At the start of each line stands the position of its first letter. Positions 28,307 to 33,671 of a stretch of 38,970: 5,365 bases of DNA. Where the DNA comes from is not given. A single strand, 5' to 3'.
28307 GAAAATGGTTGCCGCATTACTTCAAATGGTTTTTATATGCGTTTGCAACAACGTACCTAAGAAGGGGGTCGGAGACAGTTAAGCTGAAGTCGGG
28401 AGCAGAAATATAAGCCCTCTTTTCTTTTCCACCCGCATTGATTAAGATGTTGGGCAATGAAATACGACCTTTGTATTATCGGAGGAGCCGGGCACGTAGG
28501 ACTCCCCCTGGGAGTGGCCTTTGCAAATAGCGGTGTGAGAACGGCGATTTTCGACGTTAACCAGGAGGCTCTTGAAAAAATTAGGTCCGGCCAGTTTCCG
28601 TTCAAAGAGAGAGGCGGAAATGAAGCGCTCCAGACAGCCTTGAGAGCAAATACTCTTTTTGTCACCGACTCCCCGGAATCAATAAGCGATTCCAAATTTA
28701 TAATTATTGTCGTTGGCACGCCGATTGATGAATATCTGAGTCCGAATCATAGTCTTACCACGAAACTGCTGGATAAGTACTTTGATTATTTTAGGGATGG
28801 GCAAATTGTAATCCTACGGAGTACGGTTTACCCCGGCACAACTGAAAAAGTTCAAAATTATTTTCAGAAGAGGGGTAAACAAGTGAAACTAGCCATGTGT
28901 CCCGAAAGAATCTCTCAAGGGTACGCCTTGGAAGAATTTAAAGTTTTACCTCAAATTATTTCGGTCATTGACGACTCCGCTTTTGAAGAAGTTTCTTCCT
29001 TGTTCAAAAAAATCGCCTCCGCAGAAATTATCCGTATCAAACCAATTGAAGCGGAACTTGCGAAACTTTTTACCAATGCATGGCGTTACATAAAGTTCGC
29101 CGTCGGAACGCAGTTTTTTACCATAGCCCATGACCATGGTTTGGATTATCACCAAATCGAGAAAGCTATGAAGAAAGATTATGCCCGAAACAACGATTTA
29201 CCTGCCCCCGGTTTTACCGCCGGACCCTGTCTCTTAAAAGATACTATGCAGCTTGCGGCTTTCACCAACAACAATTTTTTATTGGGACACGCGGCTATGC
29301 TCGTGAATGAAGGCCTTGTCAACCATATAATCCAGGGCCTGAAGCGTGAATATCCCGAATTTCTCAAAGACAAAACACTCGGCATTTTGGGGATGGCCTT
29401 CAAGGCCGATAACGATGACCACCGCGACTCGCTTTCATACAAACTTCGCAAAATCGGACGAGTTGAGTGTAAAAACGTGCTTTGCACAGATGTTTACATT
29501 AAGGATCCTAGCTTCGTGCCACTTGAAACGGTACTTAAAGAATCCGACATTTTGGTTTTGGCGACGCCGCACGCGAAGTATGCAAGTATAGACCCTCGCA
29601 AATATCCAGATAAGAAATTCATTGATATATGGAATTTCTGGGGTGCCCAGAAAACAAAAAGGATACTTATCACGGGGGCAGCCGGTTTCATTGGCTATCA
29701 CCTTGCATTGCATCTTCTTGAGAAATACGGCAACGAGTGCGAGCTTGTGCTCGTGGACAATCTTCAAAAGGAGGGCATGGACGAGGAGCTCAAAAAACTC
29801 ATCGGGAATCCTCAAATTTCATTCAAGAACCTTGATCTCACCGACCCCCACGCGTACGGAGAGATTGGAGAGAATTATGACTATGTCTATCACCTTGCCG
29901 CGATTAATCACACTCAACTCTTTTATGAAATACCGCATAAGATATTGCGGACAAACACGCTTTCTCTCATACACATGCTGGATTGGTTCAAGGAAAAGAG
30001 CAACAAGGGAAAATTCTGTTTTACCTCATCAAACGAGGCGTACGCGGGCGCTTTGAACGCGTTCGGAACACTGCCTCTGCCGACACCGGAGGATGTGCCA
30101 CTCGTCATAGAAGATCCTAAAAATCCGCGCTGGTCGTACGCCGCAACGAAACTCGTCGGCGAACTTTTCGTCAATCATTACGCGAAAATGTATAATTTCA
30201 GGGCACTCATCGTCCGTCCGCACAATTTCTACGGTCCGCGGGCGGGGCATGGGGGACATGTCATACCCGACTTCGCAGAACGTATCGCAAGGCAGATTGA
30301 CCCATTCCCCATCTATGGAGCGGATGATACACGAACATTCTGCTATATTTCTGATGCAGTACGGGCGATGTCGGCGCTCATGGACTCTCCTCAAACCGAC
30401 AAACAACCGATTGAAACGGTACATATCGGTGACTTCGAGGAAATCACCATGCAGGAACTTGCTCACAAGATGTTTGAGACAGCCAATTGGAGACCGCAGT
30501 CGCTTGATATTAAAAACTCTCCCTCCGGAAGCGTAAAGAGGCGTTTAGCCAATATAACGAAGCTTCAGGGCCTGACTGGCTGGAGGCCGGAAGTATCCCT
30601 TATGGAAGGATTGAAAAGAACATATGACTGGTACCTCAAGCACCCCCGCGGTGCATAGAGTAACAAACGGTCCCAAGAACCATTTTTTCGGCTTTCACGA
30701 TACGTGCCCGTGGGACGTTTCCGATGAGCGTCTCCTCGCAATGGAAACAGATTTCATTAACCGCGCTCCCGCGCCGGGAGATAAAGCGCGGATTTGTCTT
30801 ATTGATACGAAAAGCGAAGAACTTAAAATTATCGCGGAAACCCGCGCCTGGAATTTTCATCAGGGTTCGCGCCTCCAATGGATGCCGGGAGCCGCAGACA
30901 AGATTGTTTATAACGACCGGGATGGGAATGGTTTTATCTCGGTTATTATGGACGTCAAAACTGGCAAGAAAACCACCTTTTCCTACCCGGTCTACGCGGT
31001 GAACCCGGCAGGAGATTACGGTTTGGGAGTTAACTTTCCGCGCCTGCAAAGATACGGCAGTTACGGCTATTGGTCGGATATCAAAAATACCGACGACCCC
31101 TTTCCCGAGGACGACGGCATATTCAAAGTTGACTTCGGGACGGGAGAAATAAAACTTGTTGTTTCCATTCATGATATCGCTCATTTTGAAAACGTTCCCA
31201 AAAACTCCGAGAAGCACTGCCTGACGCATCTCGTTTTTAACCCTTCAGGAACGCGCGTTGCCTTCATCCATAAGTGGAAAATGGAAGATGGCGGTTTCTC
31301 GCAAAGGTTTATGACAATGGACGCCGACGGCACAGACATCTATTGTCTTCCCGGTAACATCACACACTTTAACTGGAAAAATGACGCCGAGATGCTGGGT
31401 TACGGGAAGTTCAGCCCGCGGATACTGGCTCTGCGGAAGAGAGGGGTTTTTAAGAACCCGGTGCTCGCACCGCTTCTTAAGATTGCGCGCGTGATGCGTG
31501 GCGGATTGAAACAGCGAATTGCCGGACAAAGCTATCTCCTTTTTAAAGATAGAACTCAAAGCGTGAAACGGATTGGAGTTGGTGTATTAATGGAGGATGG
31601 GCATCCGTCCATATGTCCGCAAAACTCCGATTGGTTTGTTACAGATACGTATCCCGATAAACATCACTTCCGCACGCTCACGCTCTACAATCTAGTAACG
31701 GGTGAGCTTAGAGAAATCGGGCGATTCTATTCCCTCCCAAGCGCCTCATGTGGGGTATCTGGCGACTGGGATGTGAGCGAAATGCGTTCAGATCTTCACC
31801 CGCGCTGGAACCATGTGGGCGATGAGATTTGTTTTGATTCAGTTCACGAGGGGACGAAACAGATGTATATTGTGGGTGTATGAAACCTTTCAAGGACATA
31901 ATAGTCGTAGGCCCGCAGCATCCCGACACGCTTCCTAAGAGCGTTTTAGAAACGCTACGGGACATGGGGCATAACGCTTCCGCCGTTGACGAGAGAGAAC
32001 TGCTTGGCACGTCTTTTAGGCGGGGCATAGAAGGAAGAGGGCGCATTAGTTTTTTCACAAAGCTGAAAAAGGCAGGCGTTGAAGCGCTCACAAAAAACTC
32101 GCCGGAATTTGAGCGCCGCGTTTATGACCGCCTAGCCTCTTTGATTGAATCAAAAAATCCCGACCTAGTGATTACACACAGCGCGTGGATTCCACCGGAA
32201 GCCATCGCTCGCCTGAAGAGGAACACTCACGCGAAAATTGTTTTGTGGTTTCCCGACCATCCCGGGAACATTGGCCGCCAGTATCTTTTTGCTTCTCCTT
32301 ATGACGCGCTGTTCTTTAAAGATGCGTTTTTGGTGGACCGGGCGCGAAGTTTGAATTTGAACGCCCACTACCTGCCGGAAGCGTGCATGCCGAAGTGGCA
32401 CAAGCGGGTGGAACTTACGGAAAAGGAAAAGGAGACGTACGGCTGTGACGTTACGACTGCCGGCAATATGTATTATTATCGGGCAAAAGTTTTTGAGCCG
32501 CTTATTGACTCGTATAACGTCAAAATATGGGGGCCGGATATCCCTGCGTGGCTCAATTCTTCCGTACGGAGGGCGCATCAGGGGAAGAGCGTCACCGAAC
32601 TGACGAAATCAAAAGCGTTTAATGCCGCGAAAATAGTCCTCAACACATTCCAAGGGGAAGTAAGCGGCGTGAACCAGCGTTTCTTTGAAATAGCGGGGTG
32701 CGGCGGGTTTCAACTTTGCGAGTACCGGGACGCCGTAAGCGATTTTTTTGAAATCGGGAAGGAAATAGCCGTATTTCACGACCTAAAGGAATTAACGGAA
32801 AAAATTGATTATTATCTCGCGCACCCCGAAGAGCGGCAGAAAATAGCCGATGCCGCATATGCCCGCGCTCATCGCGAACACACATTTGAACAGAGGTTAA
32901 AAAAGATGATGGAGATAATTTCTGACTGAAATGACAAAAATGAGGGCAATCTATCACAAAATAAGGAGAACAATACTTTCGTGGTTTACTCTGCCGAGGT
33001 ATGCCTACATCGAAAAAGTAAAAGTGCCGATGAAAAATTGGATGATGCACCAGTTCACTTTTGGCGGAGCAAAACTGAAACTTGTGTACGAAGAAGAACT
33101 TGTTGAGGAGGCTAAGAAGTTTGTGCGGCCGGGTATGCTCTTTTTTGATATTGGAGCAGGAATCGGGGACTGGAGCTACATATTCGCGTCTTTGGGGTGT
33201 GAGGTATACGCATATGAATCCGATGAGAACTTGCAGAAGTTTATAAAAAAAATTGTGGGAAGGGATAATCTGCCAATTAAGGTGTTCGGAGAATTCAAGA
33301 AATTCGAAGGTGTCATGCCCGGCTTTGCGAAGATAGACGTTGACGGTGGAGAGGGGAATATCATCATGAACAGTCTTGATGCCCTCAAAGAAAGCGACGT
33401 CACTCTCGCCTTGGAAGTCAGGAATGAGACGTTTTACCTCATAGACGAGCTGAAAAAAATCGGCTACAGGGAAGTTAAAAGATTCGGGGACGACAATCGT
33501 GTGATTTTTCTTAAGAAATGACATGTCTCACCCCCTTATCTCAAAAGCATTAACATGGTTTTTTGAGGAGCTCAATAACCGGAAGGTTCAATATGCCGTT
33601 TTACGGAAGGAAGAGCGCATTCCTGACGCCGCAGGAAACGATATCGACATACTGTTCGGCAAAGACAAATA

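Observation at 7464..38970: PG-anchored Thr/Ser-rich giant surface protein followed by a 28-kb glycan locus led by a Wzy_C/PglL-type enzyme: candidate S-layer-type protein glycosylation system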

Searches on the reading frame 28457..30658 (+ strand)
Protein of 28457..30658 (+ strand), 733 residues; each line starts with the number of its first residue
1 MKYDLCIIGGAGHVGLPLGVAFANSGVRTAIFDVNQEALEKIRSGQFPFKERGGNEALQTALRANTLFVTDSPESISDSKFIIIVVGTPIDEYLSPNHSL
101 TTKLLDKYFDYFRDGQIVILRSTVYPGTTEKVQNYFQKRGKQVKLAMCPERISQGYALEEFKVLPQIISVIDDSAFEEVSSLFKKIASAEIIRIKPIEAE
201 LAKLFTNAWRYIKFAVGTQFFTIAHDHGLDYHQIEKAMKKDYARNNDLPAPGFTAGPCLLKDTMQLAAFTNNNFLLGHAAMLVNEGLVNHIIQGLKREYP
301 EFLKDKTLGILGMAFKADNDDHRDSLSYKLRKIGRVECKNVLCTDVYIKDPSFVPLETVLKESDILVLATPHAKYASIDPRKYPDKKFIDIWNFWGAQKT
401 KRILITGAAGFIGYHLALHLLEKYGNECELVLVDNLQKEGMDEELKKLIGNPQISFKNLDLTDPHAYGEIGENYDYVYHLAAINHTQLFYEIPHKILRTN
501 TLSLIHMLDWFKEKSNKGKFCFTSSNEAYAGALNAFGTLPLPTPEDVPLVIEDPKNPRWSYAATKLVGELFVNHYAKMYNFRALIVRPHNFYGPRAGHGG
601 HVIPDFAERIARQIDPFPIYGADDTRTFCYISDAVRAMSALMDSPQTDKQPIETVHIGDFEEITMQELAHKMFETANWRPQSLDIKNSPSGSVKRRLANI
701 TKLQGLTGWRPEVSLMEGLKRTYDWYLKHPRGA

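Call 6: search_protein_families(library=pfam, proteins=[window:28457-30658:+], max_evalue=0.01)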
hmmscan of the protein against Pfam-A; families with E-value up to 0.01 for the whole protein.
window:28457-30658:+ (733 aa): 12 families
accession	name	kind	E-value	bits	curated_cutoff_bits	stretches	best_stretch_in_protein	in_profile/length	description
PF01370.27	Epimerase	-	1.8e-42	145.8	20.9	1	403-651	1-234/240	NAD dependent epimerase/dehydratase family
PF16363.11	GDP_Man_Dehyd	-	8.8e-42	144.2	27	1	404-722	1-332/332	GDP-mannose 4,6 dehydratase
PF03721.20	UDPG_MGDP_dh_N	-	6.3e-32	111.1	27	1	6-173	4-177/187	UDP-glucose/GDP-mannose dehydrogenase family, NAD binding domain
PF02719.21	Polysacc_synt_2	-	4.3e-15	56.1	20.2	2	403-528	1-131/293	Polysaccharide biosynthesis protein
PF07993.18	NAD_binding_4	-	1.7e-12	47.5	20.1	1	405-593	1-209/258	Male sterility protein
PF00984.24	UDPG_MGDP_dh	-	1.3e-09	38.5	25.4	1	198-273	2-78/94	UDP-glucose/GDP-mannose dehydrogenase family, central domain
PF03720.21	UDPG_MGDP_dh_C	-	7.9e-09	36.3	30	1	309-395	1-101/103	UDP-glucose/GDP-mannose dehydrogenase family, UDP binding domain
PF04321.23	RmlD_sub_bind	-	1.8e-08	34.2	27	1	402-683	2-238/287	RmlD substrate binding domain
PF00056.29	Ldh_1_N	-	9.6e-07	29.4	27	1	402-443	2-44/141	lactate/malate dehydrogenase, NAD binding domain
PF00106.31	adh_short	-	0.00041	20.3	26.6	0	401-469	1-66/195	short chain dehydrogenase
PF01073.25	3Beta_HSD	-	0.00061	19.3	22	1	404-509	1-101/280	3-beta hydroxysteroid dehydrogenase/isomerase family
PF03446.21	NAD_binding_2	-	0.0017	18.8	21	1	10-142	6-113/161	NAD binding domain of 6-phosphogluconate dehydrogenase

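Call 39: search_protein_families(library=ncbifam, proteins=[window:28457-30658:+], max_evalue=0.01)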
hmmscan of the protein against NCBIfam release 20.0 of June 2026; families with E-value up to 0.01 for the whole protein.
window:28457-30658:+ (733 aa): 43 families (the best 25 are shown)
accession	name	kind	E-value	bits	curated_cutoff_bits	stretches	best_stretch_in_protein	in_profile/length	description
TIGR03026.1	NDP-sugDHase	subfamily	1.7e-73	247.8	189.8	1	8-383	5-399/413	nucleotide sugar dehydrogenase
NF040825.1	UDPMaNacDH_Arch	equivalog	2.4e-43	148.6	750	1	10-379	7-381/418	UDP-N-acetyl-D-mannosamine dehydrogenase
TIGR01181.1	dTDP_gluc_dehyt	equivalog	1.9e-38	132.3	365.1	1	402-729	1-314/321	dTDP-glucose 4,6-dehydratase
NF008286.0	PRK11064.1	equivalog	1.2e-31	109.8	459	1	4-394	4-418/420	UDP-N-acetyl-D-mannosamine dehydrogenase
TIGR04180.1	EDH_00030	hypoth_equivalog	4.2e-29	101.5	475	1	403-713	1-296/297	NAD-dependent 4,6-dehydratase LegB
NF047673.2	TeichurnBiosyTuaD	equivalog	1.6e-26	93.4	700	1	10-329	8-334/439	UDP-glucose 6-dehydrogenase TuaD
NF041297.1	UDPGDh_AglM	equivalog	3.7e-26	92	670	1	6-329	4-340/429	UDP-glucose 6-dehydrogenase AglM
NF011728.1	PRK15181.1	equivalog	4.7e-20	71.9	760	1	400-728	15-339/348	Vi polysaccharide biosynthesis UDP-N-acetylglucosaminuronic acid C-4 epimerase TviC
NF007490.0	PRK10084.1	subfamily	1.6e-18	66.8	649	1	402-728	2-336/361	dTDP-glucose 4,6-dehydratase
TIGR01179.1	galE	equivalog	4.7e-18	65.1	262.3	1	402-731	1-330/332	UDP-glucose 4-epimerase GalE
NF047922.1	GDPFucSynFcl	equivalog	2.2e-17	63.5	500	1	560-729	133-304/308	GDP-L-fucose synthase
NF011729.0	PRK15182.1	equivalog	1.1e-16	60.7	592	1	7-339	11-349/425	Vi polysaccharide biosynthesis UDP-N-acetylglucosamine C-6 dehydrogenase TviB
NF008872.0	PRK11908.1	equivalog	2.5e-16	59.7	294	1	401-729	2-338/349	bifunctional UDP-4-keto-pentose/UDP-xylose synthase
NF007582.0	PRK10217.1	equivalog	5.9e-15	55.2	698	1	401-728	2-333/355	dTDP-glucose 4,6-dehydratase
NF043036.1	ErythonDh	equivalog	6.5e-15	55.1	325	1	402-577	2-165/321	D-erythronate dehydrogenase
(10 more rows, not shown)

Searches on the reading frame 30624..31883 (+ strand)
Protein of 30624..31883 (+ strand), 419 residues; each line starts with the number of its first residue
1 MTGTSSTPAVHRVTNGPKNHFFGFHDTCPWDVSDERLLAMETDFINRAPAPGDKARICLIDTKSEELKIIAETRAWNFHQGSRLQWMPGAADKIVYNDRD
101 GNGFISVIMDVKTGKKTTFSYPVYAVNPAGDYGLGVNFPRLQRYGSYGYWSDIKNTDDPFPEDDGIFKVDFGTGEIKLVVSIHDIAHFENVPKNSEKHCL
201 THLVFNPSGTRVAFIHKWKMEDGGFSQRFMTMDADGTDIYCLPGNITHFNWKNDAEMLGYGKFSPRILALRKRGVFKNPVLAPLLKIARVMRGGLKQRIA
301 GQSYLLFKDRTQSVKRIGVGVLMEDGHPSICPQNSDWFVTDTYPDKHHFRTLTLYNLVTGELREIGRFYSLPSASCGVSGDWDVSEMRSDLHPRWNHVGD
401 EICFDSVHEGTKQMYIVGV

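Call 6: search_protein_families(library=pfam, proteins=[window:30624-31883:+], max_evalue=0.01)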
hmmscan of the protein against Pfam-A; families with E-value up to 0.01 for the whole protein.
window:30624-31883:+ (419 aa): 0 families

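Call 39: search_protein_families(library=ncbifam, proteins=[window:30624-31883:+], max_evalue=0.01)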
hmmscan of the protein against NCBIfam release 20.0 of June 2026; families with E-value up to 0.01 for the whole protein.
window:30624-31883:+ (419 aa): 0 families

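Call 60: search_solved_structures(query=window:30624-31883:+, max_evalue=10)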
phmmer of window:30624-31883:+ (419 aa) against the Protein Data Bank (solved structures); distinct sequences matched with E-value up to 10: 1.
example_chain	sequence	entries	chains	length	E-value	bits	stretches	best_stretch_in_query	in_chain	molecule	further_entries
5h5z_A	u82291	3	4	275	0.44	12.3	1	218-314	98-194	MHC class I antigen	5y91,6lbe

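Call 73: search_protein_families(library=pfam, proteins=[window:30624-31883:+], max_evalue=10)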
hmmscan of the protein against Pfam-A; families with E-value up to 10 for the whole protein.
window:30624-31883:+ (419 aa): 1 family
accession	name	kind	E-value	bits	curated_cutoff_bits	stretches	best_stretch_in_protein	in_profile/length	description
PF11113.13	Phage_head_chap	-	0.036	14.6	25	0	212-238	16-42/56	Head assembly gene product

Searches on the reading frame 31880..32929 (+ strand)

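Call 6: search_protein_families(library=pfam, proteins=[window:31880-32929:+], max_evalue=0.01)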
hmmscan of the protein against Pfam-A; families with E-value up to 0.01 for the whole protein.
window:31880-32929:+ (349 aa): 1 family
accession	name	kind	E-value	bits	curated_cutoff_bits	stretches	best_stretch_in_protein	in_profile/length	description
PF13524.12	Glyco_trans_1_2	-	1.4e-35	122.8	25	1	203-344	4-143/144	Glycosyl transferase-like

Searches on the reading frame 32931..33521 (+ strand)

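Call 6: search_protein_families(library=pfam, proteins=[window:32931-33521:+], max_evalue=0.01)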
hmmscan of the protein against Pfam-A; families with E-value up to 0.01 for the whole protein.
window:32931-33521:+ (196 aa): 4 families
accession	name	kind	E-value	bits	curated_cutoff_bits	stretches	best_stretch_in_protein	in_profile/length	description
PF03848.20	TehB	-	0.00047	20.1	20.4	1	54-115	18-78/193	Tellurite resistance protein TehB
PF01728.25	FtsJ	-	0.0042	17.5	24.1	1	60-101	14-58/181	FtsJ-like methyltransferase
PF05050.19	Methyltransf_21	-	0.0052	17.4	22.7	0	131-180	115-172/173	Methyltransferase FkbM domain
PF04445.19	SAM_MT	-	0.0098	15.8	26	0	71-99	75-103/230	Putative SAM-dependent methyltransferase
